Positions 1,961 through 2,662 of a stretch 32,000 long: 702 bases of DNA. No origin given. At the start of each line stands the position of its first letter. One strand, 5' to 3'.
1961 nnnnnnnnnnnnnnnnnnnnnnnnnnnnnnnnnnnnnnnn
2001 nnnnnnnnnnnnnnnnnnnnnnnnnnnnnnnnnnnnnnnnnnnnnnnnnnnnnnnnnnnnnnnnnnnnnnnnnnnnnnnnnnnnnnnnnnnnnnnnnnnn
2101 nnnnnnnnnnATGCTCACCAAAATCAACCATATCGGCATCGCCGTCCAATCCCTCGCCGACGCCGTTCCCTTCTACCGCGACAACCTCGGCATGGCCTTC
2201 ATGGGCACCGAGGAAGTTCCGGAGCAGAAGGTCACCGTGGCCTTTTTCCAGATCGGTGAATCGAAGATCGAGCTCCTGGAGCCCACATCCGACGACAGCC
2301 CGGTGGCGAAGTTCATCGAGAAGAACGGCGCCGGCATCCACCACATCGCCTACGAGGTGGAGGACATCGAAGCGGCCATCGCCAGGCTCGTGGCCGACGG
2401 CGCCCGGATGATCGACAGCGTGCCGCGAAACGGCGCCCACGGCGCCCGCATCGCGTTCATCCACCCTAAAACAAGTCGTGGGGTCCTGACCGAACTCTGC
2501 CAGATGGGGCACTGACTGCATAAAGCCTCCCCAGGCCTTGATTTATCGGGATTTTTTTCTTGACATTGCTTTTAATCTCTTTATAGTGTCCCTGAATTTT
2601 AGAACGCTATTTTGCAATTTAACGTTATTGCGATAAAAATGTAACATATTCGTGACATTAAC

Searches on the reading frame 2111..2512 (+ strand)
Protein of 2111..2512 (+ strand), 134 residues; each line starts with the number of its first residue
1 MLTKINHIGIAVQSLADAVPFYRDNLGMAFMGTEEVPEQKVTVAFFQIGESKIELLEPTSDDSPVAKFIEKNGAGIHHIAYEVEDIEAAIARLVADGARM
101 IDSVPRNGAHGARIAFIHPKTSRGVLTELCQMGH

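Call 4: search_protein_families(library=pfam, proteins=[window:2111-2512:+])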
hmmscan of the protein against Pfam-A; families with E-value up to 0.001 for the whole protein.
window:2111-2512:+ (134 aa): 4 families
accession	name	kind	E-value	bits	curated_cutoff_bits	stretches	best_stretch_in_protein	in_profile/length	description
PF13669.12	Glyoxalase_4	-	2.5e-28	99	27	1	6-116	1-109/109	Glyoxalase/Bleomycin resistance protein/Dioxygenase superfamily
PF00903.31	Glyoxalase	-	2.2e-21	76.9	20.6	1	4-128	1-120/121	Glyoxalase/Bleomycin resistance protein/Dioxygenase superfamily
PF13468.12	Glyoxalase_3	-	1.4e-08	35.4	25.1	1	6-132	2-137/176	Glyoxalase-like domain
PF18029.7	Glyoxalase_6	-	0.00013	23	23.6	1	10-106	4-89/106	Glyoxalase-like domain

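Call 5: search_protein_families(library=ncbifam, proteins=[window:2111-2512:+])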
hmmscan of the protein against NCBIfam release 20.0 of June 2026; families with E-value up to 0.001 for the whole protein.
window:2111-2512:+ (134 aa): 18 families
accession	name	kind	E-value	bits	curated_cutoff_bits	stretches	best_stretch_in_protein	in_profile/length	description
TIGR03081.1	metmalonyl_epim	equivalog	3.5e-52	176.3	114.95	1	4-131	1-129/129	methylmalonyl-CoA epimerase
TIGR01263.1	4HPPD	equivalog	3.8e-10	39.8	277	1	4-117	2-114/353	4-hydroxyphenylpyruvate dioxygenase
TIGR00068.2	glyox_I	equivalog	1e-09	38.5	120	1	5-118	2-128/143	lactoylglutathione lyase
NF050075.1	SMU1112c_YaeR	equivalog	7.3e-09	35.9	140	1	2-117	1-113/125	SMU1112c/YaeR family gloxylase I-like metalloprotein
NF050074.1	glyox_I_GloA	exception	3.5e-08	33.6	165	1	4-99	1-92/121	lactoylglutathione lyase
NF007629.0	PRK10291.1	equivalog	1.2e-06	28.4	246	1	6-117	4-113/135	lactoylglutathione lyase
TIGR03645.1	glyox_marine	hypoth_equivalog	2.5e-06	27.6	262.05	0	5-42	5-43/162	lactoylglutathione lyase family protein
NF000495.1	FosK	exception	2.6e-06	27.3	280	1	1-36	1-36/132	fosfomycin resistance glutathione transferase FosK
NF000496.2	Fos_GSH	equivalog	1.2e-05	25.4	180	1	1-119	1-107/136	fosfomycin resistance glutathione transferase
NF000494.1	FosF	exception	1.4e-05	25.1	280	1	1-30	1-30/132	fosfomycin resistance glutathione transferase FosF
NF008551.0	PRK11478.1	equivalog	3.2e-05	24.4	148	1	2-98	4-98/129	VOC family protein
TIGR02295.1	HpaD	equivalog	7.1e-05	22.1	321.4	1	3-112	138-239/298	3,4-dihydroxyphenylacetate 2,3-dioxygenase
NF000125.1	498180014_fosA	hypoth_equivalog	8.2e-05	22.8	250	1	3-121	4-111/129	Fos family putative thiol transferase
TIGR03211.1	catechol_2_3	equivalog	9e-05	21.9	320.2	0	3-35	3-35/303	catechol 2,3-dioxygenase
NF000085.1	Fos_BSH_Saur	exception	0.00019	21.8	260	0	1-55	1-49/139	FosB1/FosB3 family fosfomycin resistance bacillithiol transferase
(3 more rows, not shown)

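Call 14: find_encoding_contigs(protein=window:2111-2512:+, flank=3000, max_places=8)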
Protein window:2111-2512:+ (134 aa): 6 contigs read that carry it; 4 places shown.
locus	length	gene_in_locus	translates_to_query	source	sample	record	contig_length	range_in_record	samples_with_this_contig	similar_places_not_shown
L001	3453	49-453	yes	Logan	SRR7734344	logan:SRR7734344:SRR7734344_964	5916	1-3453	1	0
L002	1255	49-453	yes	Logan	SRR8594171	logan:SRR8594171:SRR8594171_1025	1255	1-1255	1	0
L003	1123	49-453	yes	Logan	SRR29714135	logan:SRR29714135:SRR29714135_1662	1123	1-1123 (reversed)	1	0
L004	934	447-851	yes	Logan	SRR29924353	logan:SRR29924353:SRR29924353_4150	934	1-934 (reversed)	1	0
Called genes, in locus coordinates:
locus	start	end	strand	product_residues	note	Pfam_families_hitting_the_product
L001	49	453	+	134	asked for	PF00903:Glyoxalase, PF13468:Glyoxalase_3, PF13669:Glyoxalase_4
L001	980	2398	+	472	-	-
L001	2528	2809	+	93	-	-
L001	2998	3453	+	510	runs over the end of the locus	PF13517:FG-GAP_3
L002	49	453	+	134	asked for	PF00903:Glyoxalase, PF13468:Glyoxalase_3, PF13669:Glyoxalase_4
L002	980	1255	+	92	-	?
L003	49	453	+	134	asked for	PF00903:Glyoxalase, PF13468:Glyoxalase_3, PF13669:Glyoxalase_4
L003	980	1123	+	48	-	?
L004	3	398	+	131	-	?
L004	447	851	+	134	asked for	PF00903:Glyoxalase, PF13468:Glyoxalase_3, PF13669:Glyoxalase_4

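Call 37: find_homologous_proteins(query=window:2111-2512:+, max_evalue=1e-30)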
Query window:2111-2512:+ (134 aa): 6892 proteins with E <= 1e-30 among 8000 candidates; the best 120 are listed.
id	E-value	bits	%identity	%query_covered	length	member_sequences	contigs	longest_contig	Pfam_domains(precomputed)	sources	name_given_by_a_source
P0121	2.0e-78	279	96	100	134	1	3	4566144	PF13468.13,PF13669.13,PF00903.32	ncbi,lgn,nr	ncbi:methylmalonyl-CoA epimerase [Geobacter sulfurreducens]|nr:methylmalonyl-CoA epimerase [Geobacte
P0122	2.8e-78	278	95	100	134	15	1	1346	PF13468.13,PF13669.13,PF00903.32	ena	-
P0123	3.8e-78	278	95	100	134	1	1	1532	PF13468.13,PF13669.13,PF00903.32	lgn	-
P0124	7.3e-78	277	96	100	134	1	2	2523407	PF13468.13,PF13669.13,PF00903.32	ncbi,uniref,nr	ncbi:methylmalonyl-CoA epimerase [Geobacter hydrogenophilus]|uniref:Methylmalonyl-CoA epimerase n=1 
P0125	9.9e-78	276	94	100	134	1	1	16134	PF13468.13,PF13669.13,PF00903.32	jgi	-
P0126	9.9e-78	276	94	100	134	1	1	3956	PF13468.13,PF13669.13,PF00903.32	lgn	-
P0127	1.0e-77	276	96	100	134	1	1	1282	PF13468.13,PF13669.13,PF00903.32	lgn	-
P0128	2.0e-77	275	94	100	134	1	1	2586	PF13468.13,PF13669.13,PF00903.32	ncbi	-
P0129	3.6e-77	275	94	100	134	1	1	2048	PF13468.13,PF13669.13,PF00903.32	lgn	-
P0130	7.0e-77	274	94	100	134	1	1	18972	PF13468.13,PF13669.13,PF00903.32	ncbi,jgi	-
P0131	2.7e-76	272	94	100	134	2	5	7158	PF13468.13,PF13669.13,PF00903.32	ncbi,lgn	-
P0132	5.0e-76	271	93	100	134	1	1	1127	PF13468.13,PF13669.13,PF00903.32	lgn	-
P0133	6.6e-76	270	93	100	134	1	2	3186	PF13468.13,PF13669.13,PF00903.32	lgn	-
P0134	6.6e-76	270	93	100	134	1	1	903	PF13468.13,PF13669.13,PF00903.32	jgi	jgi:methylmalonyl-CoA/ethylmalonyl-CoA epimerase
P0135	9.0e-76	270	93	100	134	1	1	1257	PF13468.13,PF13669.13,PF00903.32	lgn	-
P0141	3.2e-73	262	90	100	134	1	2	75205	PF13468.13,PF13669.13,PF00903.32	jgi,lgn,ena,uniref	uniref:Methylmalonyl-CoA epimerase n=1 Tax=Geobacter metallireducens TaxID=28232 RepID=A0A831UAS4_GE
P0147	1.6e-68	247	85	100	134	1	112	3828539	PF13468.13,PF13669.13,PF00903.32,PF18029.8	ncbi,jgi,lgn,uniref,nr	ncbi:methylmalonyl-CoA epimerase [Geobacter sulfurreducens]|uniref:Methylmalonyl-CoA epimerase n=1 T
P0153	1.5e-67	243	84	100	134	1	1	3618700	PF13468.13,PF13669.13,PF00903.32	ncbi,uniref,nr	ncbi:methylmalonyl-CoA epimerase [Geobacter pickeringii]|uniref:Methylmalonyl-CoA epimerase n=1 Tax=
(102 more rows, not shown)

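Call 38: find_encoding_contigs(protein=P0124, flank=2500, max_places=2)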
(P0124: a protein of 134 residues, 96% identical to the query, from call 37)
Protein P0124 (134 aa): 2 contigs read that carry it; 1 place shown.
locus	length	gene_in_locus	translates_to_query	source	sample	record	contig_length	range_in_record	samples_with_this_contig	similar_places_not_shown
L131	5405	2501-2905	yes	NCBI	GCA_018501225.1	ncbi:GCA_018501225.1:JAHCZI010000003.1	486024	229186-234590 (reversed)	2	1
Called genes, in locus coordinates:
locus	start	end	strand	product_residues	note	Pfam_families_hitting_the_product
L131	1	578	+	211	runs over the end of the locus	PF02223:Thymidylate_kin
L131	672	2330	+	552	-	PF01642:MM_CoA_mutase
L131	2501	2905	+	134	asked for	PF00903:Glyoxalase, PF13468:Glyoxalase_3 (weak), PF13669:Glyoxalase_4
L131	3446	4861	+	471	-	-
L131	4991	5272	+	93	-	-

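Call 39: find_encoding_contigs(protein=P0147, flank=2500, max_places=2)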
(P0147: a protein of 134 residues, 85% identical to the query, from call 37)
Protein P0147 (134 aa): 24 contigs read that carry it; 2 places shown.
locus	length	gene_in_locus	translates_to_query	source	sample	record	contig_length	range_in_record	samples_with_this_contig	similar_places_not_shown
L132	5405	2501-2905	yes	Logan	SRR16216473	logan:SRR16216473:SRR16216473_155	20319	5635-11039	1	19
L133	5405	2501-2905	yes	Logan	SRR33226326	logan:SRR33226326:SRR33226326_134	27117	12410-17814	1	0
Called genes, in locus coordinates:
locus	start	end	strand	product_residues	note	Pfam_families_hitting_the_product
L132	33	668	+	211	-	PF02223:Thymidylate_kin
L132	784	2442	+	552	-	PF01642:MM_CoA_mutase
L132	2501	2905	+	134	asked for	PF00903:Glyoxalase, PF13468:Glyoxalase_3, PF13669:Glyoxalase_4, PF18029:Glyoxalase_6 (weak)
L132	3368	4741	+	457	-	PF13372:Alginate_exp (faint)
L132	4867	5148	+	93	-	-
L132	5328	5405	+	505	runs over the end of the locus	PF13517:FG-GAP_3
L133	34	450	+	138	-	-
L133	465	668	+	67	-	-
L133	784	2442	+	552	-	PF01642:MM_CoA_mutase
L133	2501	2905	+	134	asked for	PF00903:Glyoxalase, PF13468:Glyoxalase_3, PF13669:Glyoxalase_4, PF18029:Glyoxalase_6 (weak)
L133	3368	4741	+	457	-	PF13372:Alginate_exp (faint)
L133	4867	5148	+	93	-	-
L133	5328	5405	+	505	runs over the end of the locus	PF13517:FG-GAP_3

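Call 40: find_encoding_contigs(protein=P0153, flank=2500, max_places=2)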
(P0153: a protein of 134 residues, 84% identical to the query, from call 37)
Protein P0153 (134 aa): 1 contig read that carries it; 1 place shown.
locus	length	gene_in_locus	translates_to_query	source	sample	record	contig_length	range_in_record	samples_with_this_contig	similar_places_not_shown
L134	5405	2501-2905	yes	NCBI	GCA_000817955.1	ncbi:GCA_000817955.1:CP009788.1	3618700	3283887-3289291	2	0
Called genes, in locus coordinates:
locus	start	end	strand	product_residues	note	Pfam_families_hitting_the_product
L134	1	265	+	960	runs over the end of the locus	PF00289:Biotin_carb_N, PF02786:CPSase_L_D2, PF02785:Biotin_carb_C (faint), PF00364:Biotin_lipoyl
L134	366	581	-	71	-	-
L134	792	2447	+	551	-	PF01642:MM_CoA_mutase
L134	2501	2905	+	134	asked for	PF00903:Glyoxalase, PF13468:Glyoxalase_3, PF13669:Glyoxalase_4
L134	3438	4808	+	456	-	PF13372:Alginate_exp (weak)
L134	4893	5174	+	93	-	-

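Call 41: find_encoding_contigs(protein=P0141, flank=2500, max_places=2)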
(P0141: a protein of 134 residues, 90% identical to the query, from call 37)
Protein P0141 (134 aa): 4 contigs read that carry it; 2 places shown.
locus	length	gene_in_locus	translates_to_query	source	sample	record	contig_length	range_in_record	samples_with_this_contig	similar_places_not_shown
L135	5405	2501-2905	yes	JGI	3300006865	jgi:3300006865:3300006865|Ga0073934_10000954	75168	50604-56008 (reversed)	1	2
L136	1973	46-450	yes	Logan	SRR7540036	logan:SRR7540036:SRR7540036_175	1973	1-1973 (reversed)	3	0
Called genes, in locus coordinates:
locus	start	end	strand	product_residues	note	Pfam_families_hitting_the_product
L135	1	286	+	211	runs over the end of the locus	PF02223:Thymidylate_kin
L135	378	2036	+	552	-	PF01642:MM_CoA_mutase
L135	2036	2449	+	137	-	PF13366:PDDEXK_3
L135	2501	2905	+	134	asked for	PF00903:Glyoxalase, PF13468:Glyoxalase_3, PF13669:Glyoxalase_4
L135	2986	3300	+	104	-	-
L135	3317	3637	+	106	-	PF20126:TumE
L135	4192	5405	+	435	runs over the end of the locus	-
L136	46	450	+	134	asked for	PF00903:Glyoxalase, PF13468:Glyoxalase_3, PF13669:Glyoxalase_4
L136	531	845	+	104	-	-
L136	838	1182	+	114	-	PF20126:TumE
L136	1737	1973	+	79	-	?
